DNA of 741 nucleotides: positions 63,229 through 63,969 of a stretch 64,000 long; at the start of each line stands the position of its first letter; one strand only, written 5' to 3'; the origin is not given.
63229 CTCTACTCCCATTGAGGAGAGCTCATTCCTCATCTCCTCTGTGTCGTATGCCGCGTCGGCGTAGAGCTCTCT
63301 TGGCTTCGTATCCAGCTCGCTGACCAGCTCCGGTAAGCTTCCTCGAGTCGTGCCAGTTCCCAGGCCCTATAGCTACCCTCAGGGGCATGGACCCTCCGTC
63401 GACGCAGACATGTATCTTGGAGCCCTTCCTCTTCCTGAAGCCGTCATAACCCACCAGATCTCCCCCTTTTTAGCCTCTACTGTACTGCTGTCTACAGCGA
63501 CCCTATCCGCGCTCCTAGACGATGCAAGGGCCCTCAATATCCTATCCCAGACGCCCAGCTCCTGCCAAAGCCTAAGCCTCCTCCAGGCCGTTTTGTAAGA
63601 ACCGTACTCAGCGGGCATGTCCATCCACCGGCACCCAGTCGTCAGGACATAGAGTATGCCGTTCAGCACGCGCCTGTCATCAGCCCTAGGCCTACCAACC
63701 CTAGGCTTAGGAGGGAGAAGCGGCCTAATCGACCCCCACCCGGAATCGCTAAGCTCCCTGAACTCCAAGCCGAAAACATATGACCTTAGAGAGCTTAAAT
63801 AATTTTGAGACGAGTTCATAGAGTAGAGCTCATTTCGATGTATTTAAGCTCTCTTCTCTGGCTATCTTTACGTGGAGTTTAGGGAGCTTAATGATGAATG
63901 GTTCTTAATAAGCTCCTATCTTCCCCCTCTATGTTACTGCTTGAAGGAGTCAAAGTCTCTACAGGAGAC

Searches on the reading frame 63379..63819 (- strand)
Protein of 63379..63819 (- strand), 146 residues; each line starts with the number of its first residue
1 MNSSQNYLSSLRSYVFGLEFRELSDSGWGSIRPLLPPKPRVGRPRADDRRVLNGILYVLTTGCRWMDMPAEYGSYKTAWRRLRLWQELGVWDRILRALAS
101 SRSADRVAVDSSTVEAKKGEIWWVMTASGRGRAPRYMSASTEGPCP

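Call 73: find_encoding_contigs(protein=window:63379-63819:-, flank=10000, max_places=4)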
Protein window:63379-63819:- (146 aa): no gene with exactly this product is on record in the collection.
